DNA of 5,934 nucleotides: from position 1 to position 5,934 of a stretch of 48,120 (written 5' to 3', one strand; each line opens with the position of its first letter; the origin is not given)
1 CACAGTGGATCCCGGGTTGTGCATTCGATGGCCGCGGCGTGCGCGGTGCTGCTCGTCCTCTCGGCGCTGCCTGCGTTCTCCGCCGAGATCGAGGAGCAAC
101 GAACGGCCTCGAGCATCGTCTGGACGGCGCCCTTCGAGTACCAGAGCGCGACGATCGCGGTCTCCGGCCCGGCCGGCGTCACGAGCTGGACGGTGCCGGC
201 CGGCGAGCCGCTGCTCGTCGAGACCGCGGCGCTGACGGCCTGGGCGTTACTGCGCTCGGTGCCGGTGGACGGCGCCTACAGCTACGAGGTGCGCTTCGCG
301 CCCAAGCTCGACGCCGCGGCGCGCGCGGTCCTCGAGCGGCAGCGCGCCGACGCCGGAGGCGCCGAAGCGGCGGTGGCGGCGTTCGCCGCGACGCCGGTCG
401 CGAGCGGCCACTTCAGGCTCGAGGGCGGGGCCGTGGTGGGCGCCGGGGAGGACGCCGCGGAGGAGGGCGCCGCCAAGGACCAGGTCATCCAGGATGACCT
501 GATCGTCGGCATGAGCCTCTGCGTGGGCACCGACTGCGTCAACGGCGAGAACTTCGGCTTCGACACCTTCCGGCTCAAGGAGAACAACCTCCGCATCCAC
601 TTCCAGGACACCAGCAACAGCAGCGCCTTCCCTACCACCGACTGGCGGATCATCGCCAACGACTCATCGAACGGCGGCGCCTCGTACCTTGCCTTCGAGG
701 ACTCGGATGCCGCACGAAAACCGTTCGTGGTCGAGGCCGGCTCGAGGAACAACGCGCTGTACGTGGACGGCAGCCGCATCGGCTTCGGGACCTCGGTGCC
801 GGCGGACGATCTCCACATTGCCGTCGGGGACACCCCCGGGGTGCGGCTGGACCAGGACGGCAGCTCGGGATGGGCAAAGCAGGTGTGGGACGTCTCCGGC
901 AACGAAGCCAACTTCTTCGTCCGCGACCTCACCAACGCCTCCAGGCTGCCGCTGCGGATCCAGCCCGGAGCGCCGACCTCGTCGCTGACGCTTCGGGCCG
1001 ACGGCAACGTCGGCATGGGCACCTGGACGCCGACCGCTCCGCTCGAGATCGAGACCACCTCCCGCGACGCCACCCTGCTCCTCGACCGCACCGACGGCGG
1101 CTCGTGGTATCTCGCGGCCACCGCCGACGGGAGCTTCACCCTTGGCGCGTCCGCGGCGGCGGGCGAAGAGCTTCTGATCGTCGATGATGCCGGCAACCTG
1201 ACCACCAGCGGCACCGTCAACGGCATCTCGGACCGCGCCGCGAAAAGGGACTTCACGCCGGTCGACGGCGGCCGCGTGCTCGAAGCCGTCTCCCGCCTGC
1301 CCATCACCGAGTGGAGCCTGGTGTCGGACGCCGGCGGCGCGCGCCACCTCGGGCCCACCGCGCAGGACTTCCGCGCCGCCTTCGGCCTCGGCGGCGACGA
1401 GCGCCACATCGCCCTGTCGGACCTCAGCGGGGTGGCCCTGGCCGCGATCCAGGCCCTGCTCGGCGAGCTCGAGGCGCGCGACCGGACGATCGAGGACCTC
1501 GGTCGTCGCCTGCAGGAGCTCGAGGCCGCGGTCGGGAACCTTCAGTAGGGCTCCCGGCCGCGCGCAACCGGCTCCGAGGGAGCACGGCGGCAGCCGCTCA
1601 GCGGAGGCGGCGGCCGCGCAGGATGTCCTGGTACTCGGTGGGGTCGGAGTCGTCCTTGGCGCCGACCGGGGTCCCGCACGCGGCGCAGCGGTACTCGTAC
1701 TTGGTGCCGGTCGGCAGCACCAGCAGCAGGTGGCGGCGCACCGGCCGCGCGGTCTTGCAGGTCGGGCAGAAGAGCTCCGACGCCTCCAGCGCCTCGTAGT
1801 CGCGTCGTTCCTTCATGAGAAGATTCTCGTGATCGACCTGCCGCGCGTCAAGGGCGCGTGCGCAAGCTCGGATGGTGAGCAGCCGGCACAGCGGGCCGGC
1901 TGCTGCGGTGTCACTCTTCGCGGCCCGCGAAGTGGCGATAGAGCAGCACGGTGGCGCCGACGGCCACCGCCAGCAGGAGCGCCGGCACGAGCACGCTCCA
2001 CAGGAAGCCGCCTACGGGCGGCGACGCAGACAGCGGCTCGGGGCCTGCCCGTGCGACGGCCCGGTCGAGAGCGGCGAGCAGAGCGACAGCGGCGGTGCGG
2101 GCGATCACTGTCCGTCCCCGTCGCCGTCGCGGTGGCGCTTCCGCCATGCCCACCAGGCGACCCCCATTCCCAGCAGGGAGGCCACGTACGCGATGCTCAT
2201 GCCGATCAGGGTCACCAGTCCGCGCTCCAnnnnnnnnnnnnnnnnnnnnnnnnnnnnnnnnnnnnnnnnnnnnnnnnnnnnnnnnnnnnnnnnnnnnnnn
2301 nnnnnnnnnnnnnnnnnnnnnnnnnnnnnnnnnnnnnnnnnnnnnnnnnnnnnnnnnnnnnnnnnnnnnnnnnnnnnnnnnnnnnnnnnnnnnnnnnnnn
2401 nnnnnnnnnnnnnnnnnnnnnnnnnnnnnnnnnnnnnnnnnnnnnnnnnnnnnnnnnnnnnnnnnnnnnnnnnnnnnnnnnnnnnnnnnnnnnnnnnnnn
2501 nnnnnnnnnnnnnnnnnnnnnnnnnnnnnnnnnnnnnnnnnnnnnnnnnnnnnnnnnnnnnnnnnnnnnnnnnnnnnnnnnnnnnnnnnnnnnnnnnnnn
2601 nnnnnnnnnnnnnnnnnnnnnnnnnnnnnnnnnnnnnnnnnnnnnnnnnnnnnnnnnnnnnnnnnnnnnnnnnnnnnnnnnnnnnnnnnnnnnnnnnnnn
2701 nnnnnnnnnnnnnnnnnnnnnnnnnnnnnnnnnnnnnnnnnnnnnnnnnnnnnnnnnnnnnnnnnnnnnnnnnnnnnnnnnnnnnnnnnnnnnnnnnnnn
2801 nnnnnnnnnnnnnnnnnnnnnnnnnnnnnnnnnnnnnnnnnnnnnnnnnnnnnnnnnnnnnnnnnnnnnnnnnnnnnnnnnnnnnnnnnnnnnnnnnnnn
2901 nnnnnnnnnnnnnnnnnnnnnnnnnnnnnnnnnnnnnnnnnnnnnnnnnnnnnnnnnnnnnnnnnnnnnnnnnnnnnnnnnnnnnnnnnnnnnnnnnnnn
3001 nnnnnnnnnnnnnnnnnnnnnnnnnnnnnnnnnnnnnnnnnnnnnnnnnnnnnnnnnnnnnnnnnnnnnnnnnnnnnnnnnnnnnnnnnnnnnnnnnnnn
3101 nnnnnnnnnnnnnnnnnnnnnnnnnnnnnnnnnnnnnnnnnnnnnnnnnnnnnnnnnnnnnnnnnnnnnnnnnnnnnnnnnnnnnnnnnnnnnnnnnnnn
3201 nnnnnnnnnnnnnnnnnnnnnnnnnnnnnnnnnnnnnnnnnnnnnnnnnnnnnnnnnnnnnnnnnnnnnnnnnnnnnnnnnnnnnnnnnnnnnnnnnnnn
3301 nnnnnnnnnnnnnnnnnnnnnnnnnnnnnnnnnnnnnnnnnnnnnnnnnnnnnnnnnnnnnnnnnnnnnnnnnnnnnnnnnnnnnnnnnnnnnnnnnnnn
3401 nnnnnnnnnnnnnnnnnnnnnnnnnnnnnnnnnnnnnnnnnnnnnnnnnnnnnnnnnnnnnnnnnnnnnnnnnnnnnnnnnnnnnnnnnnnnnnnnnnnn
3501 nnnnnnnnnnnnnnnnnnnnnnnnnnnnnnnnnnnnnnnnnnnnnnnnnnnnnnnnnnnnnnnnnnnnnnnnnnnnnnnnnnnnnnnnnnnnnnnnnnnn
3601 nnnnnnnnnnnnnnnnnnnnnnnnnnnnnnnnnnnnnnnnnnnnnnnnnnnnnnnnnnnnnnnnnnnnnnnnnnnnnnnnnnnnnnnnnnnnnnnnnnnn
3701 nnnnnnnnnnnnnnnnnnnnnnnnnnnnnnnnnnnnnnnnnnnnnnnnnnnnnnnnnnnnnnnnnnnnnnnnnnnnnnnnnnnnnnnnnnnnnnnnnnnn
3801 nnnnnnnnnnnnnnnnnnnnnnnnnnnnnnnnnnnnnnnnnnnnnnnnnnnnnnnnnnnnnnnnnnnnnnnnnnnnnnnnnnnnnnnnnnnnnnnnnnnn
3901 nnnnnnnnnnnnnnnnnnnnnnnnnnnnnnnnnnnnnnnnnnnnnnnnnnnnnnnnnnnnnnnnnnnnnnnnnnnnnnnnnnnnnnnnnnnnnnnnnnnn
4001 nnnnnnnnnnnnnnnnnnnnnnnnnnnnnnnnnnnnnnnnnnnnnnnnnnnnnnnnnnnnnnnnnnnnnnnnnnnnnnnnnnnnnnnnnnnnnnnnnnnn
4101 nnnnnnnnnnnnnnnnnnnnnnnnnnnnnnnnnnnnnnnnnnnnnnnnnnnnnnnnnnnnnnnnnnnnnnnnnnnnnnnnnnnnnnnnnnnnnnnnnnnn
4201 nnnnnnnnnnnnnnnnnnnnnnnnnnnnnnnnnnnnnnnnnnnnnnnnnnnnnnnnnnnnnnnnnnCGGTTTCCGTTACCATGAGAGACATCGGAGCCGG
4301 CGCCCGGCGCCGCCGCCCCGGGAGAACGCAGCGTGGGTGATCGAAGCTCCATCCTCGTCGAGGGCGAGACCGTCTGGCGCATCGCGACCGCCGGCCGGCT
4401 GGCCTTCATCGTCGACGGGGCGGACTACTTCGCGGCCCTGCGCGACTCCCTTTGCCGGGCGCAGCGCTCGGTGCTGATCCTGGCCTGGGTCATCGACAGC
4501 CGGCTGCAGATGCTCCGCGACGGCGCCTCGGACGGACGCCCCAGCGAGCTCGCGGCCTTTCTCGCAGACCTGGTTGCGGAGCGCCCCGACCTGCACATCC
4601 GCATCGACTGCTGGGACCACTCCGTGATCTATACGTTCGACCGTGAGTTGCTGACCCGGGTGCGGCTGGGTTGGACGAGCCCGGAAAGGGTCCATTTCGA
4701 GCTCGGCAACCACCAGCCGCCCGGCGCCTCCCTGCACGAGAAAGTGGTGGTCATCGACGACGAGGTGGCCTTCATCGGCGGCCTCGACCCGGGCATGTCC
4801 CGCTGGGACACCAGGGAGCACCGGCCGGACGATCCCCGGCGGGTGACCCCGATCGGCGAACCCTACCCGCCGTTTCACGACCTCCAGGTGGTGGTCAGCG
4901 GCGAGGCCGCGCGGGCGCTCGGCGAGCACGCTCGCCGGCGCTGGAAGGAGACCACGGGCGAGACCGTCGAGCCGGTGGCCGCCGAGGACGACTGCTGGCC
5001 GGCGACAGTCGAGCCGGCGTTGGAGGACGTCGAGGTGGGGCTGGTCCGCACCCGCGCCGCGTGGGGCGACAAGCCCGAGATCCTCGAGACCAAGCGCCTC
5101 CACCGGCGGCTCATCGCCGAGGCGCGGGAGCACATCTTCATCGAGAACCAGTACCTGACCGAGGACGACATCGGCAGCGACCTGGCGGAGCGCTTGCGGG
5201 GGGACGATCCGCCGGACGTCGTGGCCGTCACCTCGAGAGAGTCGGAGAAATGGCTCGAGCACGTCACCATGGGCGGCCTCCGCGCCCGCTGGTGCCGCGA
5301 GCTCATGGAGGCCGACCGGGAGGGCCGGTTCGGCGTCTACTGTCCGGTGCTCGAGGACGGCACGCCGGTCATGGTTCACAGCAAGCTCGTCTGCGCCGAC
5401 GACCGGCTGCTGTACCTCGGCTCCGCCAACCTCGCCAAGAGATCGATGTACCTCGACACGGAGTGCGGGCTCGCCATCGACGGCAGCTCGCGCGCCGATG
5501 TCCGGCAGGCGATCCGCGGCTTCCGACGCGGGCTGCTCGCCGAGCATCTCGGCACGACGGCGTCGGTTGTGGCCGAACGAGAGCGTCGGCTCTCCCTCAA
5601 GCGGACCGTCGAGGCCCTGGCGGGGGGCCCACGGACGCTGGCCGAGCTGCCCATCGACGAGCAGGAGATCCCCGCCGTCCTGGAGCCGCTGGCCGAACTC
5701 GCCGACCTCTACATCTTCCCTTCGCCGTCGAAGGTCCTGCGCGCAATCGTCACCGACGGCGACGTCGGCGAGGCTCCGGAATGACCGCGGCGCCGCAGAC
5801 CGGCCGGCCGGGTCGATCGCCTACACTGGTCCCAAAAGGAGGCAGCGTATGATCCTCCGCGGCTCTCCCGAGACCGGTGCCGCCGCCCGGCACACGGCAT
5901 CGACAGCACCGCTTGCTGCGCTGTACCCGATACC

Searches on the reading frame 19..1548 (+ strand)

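Call 44: search_protein_families(library=pfam, proteins=[window:19-1548:+], max_evalue=0.001)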
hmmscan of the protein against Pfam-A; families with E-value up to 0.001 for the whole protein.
window:19-1548:+ (509 aa): 1 family
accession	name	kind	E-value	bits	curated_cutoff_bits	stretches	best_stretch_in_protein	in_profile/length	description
PF13884.11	Peptidase_S74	-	1.6e-09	38.4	22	1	404-455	1-53/58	Chaperone of endosialidase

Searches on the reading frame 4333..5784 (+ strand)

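Call 44: search_protein_families(library=pfam, proteins=[window:4333-5784:+], max_evalue=0.001)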
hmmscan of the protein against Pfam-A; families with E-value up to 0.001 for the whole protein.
window:4333-5784:+ (483 aa): 2 families
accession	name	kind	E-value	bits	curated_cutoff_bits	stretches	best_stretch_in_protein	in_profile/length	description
PF13091.12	PLDc_2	-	4.9e-13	49.5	27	1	259-385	3-118/132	PLD-like domain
PF00614.28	PLDc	-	1.2e-12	47.6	21.9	2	133-152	4-23/28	Phospholipase D Active site motif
